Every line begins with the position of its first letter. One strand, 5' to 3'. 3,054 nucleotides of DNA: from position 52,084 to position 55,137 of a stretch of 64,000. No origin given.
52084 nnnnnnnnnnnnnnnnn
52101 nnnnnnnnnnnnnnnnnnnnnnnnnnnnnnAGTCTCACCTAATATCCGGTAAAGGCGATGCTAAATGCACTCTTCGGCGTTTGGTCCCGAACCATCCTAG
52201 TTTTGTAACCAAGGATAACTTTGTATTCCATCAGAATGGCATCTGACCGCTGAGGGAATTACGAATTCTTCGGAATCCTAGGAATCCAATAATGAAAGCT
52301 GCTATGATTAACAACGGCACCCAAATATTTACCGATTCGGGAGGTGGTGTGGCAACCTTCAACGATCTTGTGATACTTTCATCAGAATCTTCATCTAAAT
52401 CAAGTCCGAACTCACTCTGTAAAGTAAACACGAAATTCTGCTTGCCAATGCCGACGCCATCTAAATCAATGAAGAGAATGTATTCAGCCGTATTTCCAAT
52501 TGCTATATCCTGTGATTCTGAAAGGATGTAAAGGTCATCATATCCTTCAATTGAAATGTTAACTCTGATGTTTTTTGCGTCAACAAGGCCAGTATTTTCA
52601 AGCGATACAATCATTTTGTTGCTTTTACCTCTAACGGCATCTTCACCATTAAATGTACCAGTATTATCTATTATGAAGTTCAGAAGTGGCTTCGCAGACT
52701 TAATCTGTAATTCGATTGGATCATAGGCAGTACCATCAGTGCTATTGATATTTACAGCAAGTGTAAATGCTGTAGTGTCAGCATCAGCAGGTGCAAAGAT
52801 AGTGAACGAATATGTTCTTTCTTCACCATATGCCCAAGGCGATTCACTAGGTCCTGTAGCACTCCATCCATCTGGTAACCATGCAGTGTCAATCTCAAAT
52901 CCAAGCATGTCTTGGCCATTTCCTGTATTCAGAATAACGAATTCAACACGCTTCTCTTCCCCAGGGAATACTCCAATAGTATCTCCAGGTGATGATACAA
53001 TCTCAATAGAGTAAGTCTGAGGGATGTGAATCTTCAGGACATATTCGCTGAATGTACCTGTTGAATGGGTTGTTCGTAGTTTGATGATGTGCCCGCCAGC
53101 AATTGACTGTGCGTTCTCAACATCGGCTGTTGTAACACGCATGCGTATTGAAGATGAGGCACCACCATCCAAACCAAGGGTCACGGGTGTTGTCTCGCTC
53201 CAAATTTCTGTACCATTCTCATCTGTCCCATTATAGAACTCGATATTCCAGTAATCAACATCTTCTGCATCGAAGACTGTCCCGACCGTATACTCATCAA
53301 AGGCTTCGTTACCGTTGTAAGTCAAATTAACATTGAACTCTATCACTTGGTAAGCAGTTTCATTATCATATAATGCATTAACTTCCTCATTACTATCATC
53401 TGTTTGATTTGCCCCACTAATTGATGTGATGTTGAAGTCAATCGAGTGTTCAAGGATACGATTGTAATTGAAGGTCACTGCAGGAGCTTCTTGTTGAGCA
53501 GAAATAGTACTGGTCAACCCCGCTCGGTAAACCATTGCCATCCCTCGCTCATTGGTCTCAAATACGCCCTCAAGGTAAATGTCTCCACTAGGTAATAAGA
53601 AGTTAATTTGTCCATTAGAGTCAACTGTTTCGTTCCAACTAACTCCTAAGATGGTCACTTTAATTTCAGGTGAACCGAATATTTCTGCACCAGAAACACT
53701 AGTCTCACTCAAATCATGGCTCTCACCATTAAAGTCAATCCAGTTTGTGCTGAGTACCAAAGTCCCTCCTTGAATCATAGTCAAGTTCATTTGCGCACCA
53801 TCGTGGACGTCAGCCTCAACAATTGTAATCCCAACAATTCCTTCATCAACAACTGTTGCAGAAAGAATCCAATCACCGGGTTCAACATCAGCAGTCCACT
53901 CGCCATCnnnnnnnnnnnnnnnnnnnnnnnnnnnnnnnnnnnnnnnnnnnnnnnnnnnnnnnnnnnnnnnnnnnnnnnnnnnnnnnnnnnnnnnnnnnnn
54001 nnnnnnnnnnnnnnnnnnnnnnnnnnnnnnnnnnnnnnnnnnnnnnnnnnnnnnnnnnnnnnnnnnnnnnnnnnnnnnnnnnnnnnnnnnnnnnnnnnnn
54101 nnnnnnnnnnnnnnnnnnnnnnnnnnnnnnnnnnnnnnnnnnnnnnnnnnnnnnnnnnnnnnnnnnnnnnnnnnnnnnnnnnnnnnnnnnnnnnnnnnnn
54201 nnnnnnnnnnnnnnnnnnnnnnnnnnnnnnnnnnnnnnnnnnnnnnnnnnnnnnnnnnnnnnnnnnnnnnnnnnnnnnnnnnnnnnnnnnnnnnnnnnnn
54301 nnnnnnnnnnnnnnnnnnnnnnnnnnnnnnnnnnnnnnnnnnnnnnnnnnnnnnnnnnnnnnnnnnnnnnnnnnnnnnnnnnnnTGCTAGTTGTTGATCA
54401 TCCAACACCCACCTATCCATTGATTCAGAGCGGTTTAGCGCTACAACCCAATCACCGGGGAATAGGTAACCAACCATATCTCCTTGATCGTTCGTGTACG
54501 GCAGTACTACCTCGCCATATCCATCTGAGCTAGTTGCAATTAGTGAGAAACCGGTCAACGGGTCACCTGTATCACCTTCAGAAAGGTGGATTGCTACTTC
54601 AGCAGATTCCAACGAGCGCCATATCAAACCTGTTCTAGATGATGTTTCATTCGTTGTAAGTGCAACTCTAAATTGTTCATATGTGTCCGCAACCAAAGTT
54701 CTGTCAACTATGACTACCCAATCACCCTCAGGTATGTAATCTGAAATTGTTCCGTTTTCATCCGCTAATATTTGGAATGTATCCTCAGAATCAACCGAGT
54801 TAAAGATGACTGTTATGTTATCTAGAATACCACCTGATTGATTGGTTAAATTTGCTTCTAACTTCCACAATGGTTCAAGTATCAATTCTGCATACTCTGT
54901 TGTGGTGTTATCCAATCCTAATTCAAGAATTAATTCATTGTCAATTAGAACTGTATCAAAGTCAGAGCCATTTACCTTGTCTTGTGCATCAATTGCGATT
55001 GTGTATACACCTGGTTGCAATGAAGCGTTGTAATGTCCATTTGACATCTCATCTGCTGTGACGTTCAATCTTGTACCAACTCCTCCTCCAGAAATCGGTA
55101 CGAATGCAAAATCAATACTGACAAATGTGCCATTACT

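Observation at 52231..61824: A ~3200-residue AglB: complete oligosaccharyltransferase core inside a doubly anchored giant surface stalk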

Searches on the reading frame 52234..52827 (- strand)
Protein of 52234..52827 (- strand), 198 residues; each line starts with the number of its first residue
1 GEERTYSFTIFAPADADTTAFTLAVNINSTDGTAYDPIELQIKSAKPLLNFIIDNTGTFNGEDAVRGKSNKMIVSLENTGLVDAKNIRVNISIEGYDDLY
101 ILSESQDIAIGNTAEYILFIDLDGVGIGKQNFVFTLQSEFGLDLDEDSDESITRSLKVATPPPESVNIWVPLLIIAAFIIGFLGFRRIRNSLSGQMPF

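Call 56: search_protein_families(library=pfam, proteins=[window:52234-52827:-], max_evalue=5)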
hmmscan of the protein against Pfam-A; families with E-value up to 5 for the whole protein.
window:52234-52827:- (198 aa): 1 family
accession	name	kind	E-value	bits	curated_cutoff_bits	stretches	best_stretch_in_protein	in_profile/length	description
PF07705.17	CARDB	-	0.02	15.5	22.7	1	57-97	8-48/101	CARDB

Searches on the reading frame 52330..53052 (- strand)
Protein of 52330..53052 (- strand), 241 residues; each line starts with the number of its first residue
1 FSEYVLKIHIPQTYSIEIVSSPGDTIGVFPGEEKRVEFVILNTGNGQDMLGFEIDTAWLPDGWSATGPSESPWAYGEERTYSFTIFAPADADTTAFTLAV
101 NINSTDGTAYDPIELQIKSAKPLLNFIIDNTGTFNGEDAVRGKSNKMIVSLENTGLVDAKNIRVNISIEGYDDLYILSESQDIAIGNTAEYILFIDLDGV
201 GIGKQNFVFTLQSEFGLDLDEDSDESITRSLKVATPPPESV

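Call 73: search_protein_families(library=pfam, proteins=[window:52330-53052:-], max_evalue=0.05)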
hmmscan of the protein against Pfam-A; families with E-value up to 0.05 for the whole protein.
seq(241 aa): 2 families
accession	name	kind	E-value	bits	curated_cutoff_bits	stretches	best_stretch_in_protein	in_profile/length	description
PF10633.15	NPCBM_assoc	-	0.0002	21.9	24.4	1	29-100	2-73/78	NPCBM-associated, NEW3 domain of alpha-galactosidase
PF07705.17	CARDB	-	0.00048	20.7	22.7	0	132-172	8-48/101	CARDB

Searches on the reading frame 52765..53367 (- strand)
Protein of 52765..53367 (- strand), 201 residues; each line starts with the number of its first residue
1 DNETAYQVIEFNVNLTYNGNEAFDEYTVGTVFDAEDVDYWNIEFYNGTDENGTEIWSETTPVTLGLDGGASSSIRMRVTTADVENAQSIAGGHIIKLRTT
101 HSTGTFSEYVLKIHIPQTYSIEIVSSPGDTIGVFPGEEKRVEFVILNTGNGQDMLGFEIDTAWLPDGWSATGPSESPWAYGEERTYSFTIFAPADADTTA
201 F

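Call 56: search_protein_families(library=pfam, proteins=[window:52765-53367:-], max_evalue=5)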
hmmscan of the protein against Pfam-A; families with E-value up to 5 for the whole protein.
window:52765-53367:- (201 aa): 1 family
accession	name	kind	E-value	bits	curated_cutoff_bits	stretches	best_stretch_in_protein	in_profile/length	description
PF12982.12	DUF3866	-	0.15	11.7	25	1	46-100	9-60/318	Protein of unknown function (DUF3866)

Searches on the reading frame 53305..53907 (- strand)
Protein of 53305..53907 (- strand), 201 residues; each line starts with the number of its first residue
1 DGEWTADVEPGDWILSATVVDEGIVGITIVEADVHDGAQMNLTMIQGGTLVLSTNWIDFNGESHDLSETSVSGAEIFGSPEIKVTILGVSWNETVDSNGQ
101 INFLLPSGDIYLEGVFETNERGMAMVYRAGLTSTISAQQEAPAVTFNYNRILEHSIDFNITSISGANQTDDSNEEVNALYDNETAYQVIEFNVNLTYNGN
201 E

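Call 56: search_protein_families(library=pfam, proteins=[window:53305-53907:-], max_evalue=5)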
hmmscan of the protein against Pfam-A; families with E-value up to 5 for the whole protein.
window:53305-53907:- (201 aa): 1 family
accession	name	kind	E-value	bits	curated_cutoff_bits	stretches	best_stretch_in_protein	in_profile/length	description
PF07680.16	DoxA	-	0.062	13.7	27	1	130-186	4-60/131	TQO small subunit DoxA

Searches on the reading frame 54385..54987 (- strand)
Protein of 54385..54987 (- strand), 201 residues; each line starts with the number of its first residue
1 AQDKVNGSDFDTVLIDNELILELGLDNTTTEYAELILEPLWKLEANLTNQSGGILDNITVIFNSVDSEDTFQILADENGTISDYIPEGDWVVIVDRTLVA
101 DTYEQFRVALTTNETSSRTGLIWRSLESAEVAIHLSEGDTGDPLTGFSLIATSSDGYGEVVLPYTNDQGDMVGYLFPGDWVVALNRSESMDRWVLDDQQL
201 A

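Call 56: search_protein_families(library=pfam, proteins=[window:54385-54987:-], max_evalue=5)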
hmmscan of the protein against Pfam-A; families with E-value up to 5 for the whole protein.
window:54385-54987:- (201 aa): 2 families
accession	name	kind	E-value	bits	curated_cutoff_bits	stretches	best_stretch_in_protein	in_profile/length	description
PF21653.3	pulA_all-beta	-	0.022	14.7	26.7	1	50-73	23-46/60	Pullulanase, all-beta domain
PF04269.17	DUF440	-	0.18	12.6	27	1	70-115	30-74/101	Protein of unknown function, DUF440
